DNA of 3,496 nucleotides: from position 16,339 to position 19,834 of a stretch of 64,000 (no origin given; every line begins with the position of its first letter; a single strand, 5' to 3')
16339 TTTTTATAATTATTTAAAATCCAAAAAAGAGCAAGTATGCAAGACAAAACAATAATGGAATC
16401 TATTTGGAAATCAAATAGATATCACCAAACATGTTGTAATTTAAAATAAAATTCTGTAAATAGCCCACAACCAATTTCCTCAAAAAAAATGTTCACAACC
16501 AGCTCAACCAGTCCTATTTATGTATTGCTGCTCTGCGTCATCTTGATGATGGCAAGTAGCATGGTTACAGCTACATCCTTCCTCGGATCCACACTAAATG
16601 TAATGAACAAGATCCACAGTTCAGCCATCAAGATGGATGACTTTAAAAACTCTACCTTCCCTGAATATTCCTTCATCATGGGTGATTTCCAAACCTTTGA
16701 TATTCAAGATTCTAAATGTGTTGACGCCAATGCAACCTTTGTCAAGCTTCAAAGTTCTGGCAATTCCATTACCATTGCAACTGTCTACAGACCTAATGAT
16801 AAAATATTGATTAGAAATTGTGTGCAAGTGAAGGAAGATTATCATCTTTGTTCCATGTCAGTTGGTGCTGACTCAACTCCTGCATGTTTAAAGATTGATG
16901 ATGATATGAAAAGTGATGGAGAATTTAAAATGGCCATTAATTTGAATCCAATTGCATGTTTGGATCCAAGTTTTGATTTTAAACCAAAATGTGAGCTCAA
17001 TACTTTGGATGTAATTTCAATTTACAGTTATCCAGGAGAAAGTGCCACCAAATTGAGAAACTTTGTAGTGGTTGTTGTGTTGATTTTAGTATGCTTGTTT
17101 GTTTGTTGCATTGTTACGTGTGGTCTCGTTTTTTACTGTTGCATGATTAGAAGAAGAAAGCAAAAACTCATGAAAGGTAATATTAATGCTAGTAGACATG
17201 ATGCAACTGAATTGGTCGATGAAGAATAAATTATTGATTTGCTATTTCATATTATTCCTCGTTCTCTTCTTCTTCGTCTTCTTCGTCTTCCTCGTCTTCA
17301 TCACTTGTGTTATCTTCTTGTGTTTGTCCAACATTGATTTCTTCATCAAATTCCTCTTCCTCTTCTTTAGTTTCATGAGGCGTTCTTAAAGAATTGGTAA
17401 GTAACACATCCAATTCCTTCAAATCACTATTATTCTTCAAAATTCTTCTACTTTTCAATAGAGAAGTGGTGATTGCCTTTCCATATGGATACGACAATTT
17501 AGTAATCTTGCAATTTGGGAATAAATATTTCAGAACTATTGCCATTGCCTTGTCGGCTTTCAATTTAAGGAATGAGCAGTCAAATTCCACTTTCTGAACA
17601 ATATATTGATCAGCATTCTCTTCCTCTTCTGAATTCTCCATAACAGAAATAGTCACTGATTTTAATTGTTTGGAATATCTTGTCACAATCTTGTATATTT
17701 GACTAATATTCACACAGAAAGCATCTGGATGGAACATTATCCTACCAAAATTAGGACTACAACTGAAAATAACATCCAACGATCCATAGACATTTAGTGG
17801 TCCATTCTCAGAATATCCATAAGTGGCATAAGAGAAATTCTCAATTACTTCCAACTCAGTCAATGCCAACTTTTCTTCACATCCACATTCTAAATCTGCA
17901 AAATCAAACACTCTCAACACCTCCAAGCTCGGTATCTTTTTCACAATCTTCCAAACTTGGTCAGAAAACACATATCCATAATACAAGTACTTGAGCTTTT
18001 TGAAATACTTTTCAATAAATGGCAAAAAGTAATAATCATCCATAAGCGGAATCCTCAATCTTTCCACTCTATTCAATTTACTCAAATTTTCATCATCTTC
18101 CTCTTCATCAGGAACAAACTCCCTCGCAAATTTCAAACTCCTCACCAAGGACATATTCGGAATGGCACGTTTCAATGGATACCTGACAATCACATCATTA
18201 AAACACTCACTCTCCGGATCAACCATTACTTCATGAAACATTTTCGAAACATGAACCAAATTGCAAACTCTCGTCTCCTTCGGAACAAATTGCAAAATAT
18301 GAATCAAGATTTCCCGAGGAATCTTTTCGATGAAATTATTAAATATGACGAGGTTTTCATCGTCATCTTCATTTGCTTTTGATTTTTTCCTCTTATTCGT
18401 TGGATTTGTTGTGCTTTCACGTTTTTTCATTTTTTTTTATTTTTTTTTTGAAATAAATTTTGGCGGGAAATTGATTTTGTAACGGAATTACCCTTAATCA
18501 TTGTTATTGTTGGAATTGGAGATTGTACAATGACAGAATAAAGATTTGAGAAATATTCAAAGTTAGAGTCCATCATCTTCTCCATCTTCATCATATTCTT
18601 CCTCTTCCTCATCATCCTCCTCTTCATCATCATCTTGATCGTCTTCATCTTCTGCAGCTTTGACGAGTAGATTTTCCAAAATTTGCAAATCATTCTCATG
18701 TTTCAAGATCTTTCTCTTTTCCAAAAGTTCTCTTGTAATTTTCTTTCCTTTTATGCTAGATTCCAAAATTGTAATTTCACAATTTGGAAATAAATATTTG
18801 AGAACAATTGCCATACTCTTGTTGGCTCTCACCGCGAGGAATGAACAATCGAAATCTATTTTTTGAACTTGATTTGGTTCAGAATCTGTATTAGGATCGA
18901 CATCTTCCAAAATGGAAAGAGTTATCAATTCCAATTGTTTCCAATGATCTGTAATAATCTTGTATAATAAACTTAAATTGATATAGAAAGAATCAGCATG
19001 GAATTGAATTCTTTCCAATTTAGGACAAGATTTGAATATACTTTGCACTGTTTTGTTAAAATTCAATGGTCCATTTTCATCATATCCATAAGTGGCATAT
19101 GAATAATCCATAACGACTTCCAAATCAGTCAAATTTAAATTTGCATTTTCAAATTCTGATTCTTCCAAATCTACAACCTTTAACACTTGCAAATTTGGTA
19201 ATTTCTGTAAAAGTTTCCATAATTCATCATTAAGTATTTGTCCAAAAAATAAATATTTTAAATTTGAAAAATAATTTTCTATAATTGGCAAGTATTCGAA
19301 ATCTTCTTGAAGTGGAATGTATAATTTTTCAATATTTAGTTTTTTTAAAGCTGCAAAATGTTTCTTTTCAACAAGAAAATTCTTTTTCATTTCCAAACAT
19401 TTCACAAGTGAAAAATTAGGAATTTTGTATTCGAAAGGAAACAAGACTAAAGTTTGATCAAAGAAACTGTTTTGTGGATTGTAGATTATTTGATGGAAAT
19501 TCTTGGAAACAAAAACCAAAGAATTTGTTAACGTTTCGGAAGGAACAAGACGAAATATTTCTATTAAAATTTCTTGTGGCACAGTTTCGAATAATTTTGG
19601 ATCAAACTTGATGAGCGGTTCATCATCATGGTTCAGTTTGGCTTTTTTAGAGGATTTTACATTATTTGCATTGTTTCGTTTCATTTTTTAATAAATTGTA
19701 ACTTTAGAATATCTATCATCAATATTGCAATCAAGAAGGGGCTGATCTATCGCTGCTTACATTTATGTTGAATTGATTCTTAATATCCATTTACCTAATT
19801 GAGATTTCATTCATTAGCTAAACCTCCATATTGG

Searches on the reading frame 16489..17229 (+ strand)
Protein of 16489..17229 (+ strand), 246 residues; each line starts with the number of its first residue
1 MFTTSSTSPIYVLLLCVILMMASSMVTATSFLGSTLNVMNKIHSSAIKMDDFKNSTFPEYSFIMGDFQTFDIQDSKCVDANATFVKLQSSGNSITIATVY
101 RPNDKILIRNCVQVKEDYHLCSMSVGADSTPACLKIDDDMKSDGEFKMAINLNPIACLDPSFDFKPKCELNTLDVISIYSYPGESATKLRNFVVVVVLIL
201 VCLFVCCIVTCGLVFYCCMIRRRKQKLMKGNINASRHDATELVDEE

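Call 14: list_cluster_members(proteins=[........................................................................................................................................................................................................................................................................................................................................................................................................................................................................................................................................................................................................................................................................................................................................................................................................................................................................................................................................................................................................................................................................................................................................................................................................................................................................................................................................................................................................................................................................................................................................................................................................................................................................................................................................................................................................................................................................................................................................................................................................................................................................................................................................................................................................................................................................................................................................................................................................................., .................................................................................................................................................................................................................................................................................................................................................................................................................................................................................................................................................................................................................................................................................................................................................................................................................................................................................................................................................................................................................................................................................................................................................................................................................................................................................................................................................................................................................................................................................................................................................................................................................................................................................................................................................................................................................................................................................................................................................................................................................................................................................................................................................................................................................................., window:16489-17229:+, window:20017-20589:-, window:32490-33434:-, window:39654-40352:+, window:46631-47299:+, window:1594-2076:+])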
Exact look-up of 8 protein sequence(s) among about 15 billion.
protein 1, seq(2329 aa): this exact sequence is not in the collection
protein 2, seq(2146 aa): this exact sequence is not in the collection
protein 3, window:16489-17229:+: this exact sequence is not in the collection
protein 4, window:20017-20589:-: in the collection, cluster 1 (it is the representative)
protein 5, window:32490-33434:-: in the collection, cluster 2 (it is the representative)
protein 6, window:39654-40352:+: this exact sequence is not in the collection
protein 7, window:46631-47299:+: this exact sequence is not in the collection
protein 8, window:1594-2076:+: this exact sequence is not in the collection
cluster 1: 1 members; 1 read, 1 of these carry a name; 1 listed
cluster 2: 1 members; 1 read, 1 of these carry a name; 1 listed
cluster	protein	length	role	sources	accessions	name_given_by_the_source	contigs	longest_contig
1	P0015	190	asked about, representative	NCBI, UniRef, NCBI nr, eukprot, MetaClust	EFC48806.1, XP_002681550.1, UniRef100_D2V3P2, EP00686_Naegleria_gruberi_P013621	predicted protein [Naegleria gruberi] | Predicted protein n=1 Tax=Naegleria gruberi TaxID=5762 RepID=D2V3P2_NAEGR | uncharacterized protein NAEGRDRAFT_63436 [Naegleria gruberi]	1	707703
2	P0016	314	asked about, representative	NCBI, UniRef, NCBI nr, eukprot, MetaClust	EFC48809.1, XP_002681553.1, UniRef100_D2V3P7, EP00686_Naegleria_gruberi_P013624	predicted protein [Naegleria gruberi] | Predicted protein n=1 Tax=Naegleria gruberi TaxID=5762 RepID=D2V3P7_NAEGR | uncharacterized protein NAEGRDRAFT_63441 [Naegleria gruberi]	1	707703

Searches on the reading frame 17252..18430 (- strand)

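Call 52: search_protein_families(library=pfam, max_evalue=0.1, proteins=[window:17252-18430:-])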
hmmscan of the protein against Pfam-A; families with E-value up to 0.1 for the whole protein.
window:17252-18430:- (392 aa): 2 families
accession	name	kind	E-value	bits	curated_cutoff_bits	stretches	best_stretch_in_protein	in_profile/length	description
PF12937.12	F-box-like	-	0.00017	21.7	24.3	1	34-72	1-38/47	F-box-like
PF00646.38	F-box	-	0.0035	17.7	20.5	1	35-72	2-38/43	F-box domain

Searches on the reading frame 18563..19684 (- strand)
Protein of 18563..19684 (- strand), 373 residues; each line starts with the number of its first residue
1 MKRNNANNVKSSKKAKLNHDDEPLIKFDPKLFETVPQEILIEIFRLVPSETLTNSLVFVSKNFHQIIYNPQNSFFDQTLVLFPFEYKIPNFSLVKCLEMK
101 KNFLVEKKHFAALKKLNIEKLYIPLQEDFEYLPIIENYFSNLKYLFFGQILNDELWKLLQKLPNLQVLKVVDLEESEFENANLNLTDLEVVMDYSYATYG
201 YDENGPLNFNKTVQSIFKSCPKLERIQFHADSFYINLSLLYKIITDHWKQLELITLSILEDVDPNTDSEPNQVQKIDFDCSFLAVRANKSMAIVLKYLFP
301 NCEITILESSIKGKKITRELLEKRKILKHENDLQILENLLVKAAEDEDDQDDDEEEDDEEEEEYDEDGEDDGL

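Call 52: search_protein_families(library=pfam, max_evalue=0.1, proteins=[window:18563-19684:-])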
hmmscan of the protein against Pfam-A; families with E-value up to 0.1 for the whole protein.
window:18563-19684:- (373 aa): 2 families
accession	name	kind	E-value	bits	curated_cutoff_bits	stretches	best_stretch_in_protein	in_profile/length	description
PF12937.12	F-box-like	-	0.00023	21.3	24.3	1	33-70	2-38/47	F-box-like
PF00646.38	F-box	-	0.004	17.5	20.5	1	36-71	5-39/43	F-box domain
